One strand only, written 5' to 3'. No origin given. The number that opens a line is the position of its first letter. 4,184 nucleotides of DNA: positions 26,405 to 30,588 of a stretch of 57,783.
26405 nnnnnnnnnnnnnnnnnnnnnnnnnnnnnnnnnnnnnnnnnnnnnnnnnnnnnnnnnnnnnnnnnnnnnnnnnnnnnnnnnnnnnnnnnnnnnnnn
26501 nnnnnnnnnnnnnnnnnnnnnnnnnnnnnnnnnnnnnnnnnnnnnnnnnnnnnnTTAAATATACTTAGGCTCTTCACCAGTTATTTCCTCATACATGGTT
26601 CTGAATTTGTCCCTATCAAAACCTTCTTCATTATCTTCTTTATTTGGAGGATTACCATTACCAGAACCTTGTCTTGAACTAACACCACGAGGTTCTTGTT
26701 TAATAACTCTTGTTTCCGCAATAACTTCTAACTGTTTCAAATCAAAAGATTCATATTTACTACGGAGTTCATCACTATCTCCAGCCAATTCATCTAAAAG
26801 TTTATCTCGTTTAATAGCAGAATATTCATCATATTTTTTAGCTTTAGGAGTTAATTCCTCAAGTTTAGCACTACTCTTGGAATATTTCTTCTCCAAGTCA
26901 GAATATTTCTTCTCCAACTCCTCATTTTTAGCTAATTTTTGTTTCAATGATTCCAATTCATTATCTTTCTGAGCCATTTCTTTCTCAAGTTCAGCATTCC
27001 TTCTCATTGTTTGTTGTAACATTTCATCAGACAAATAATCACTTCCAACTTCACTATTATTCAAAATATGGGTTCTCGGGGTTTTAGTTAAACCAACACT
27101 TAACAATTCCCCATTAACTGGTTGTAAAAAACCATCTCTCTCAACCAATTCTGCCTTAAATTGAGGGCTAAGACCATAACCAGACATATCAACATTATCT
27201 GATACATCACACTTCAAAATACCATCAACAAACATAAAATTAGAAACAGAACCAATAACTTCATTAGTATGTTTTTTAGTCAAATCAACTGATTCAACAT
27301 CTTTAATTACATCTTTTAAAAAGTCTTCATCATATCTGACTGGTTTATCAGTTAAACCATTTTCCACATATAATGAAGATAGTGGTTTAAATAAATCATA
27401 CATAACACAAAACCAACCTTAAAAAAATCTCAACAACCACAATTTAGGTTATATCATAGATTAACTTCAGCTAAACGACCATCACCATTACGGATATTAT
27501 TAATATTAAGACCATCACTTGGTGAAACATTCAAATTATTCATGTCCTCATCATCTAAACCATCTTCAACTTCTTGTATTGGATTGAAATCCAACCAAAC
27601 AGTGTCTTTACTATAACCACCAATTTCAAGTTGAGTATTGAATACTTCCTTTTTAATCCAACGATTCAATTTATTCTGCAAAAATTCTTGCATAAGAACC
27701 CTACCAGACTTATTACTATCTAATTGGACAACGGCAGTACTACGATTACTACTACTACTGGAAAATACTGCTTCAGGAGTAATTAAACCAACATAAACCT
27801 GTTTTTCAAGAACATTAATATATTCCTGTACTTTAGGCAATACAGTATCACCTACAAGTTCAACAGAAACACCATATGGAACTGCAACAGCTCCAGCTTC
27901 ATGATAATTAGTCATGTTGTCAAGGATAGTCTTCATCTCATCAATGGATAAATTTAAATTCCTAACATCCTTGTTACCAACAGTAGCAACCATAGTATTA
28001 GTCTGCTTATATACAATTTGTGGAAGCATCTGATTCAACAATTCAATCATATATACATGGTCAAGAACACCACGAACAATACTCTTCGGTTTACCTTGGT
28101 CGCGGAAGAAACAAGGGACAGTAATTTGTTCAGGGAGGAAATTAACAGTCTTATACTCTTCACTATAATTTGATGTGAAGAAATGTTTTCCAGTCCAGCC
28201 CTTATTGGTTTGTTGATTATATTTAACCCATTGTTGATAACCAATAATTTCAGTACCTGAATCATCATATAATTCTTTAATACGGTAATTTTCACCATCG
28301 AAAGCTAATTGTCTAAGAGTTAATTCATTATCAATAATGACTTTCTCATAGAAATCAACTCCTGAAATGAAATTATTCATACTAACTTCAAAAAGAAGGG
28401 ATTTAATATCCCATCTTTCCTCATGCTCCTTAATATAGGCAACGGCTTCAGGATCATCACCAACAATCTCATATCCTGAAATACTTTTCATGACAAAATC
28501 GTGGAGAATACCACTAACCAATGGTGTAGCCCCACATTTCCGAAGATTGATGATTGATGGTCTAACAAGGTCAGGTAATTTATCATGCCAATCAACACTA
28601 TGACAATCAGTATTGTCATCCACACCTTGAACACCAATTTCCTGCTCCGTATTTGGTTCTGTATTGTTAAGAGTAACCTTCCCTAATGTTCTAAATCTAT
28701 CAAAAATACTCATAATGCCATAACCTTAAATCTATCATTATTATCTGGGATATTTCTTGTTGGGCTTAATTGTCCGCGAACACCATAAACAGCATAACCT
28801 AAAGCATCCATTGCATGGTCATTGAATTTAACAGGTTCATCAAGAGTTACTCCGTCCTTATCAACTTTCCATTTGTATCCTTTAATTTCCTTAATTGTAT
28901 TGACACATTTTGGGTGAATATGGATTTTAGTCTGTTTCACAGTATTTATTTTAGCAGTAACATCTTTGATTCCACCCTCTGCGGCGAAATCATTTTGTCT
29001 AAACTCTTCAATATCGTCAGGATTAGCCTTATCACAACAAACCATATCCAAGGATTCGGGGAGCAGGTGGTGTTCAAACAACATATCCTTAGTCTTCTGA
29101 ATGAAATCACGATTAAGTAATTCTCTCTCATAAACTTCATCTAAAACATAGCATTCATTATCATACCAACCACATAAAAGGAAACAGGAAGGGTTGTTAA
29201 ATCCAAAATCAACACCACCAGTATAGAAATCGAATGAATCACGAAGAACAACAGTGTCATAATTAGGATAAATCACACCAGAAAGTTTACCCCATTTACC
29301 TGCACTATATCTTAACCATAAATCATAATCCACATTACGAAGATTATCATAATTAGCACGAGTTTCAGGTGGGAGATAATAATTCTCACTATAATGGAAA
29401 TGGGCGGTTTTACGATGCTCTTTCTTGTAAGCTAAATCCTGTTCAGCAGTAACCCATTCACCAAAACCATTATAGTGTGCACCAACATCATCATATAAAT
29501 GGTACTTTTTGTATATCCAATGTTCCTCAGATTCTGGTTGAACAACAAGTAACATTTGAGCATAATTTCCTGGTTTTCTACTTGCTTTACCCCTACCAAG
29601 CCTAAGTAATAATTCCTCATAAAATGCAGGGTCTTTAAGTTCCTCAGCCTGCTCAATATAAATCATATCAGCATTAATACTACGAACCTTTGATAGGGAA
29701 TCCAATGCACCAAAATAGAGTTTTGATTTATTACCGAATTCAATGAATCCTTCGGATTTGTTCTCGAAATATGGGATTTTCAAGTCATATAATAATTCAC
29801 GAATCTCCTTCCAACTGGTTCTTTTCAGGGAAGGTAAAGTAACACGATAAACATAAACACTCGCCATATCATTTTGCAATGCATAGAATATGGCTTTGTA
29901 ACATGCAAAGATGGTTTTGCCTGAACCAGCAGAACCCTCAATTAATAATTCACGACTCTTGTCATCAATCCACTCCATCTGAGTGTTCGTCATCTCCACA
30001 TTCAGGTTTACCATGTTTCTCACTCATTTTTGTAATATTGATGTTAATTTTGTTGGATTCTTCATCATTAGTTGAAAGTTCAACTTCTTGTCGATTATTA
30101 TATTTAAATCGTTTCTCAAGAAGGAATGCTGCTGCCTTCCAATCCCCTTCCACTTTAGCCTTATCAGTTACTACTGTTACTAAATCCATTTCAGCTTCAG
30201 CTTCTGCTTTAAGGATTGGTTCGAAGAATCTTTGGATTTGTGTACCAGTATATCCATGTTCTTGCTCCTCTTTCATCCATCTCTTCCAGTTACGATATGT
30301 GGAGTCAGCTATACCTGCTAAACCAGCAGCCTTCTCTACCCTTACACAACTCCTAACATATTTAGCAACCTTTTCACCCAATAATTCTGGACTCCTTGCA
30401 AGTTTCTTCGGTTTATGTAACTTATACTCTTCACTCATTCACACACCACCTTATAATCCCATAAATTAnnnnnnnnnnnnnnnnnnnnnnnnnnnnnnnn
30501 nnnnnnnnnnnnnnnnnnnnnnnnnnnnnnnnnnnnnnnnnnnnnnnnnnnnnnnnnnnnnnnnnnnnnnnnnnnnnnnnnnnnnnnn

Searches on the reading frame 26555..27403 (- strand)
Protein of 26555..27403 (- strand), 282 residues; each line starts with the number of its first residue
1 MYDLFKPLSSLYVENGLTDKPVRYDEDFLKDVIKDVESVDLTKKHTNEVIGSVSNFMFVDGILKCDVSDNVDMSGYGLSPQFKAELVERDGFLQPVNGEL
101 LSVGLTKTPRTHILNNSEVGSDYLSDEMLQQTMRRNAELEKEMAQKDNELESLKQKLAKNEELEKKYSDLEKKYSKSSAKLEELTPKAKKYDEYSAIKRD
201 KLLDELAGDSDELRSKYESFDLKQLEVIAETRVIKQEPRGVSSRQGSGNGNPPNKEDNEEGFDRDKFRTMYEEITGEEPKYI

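Call 30: search_protein_families(library=pfam, proteins=[window:26555-27403:-], max_evalue=0.01)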
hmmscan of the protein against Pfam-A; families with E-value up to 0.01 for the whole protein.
window:26555-27403:- (282 aa): 2 families
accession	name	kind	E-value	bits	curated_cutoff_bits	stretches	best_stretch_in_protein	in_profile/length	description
PF17082.10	Spc29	-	0.0015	18.8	31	1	103-243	87-229/245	Spindle Pole Component 29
PF16808.10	PKcGMP_CC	-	0.0049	16.8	35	1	137-159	11-33/35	Coiled-coil N-terminus of cGMP-dependent protein kinase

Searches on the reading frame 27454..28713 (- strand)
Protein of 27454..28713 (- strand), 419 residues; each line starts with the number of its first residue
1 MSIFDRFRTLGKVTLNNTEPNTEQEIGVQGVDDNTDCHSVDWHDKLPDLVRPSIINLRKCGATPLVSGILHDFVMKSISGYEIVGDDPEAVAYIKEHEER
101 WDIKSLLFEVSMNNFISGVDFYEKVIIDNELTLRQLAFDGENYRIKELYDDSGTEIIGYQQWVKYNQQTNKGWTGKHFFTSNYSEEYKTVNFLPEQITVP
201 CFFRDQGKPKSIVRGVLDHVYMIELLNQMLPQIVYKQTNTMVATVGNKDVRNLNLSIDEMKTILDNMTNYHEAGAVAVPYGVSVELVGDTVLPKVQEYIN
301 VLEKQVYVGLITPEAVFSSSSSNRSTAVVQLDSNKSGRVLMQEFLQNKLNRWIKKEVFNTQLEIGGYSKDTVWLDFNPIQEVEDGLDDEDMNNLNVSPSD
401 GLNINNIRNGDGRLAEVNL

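Call 30: search_protein_families(library=pfam, proteins=[window:27454-28713:-], max_evalue=0.01)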
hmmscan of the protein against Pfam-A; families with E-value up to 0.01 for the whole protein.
window:27454-28713:- (419 aa): 0 families

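Call 90: search_protein_families(library=phrogs, proteins=[window:27454-28713:-], max_evalue=0.001)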
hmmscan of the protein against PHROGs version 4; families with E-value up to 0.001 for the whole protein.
window:27454-28713:- (419 aa): 1 family
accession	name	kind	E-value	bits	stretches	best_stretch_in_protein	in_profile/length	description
phrog_9232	-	head and packaging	0.00057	19.9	1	144-385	167-399/502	portal protein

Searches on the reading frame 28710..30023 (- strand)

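Call 30: search_protein_families(library=pfam, proteins=[window:28710-30023:-], max_evalue=0.01)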
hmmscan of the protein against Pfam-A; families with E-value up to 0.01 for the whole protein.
window:28710-30023:- (437 aa): 4 families
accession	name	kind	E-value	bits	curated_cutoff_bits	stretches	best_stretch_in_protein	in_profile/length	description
PF04466.19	Terminase_3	-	2.4e-17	63.6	23.2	1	28-242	7-200/201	Phage terminase large subunit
PF17288.8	Terminase_3C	-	2e-10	41.7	26.7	1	272-412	1-153/155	Terminase RNAseH like domain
PF03237.21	Terminase_6N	-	2.2e-09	37.7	22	1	28-172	2-144/215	Terminase large subunit, T4likevirus-type, N-terminal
PF13401.12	AAA_22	-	0.00063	20.5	27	1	26-165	8-126/130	AAA domain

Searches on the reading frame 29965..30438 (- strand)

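Call 30: search_protein_families(library=pfam, proteins=[window:29965-30438:-], max_evalue=0.01)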
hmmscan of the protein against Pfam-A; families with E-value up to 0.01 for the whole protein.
window:29965-30438:- (157 aa): 1 family
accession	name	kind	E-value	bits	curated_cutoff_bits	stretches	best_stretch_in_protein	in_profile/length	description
PF13022.12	HTH_Tnp_1_2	-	0.0028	18.2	27.9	1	36-133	31-119/122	Helix-turn-helix of insertion element transposase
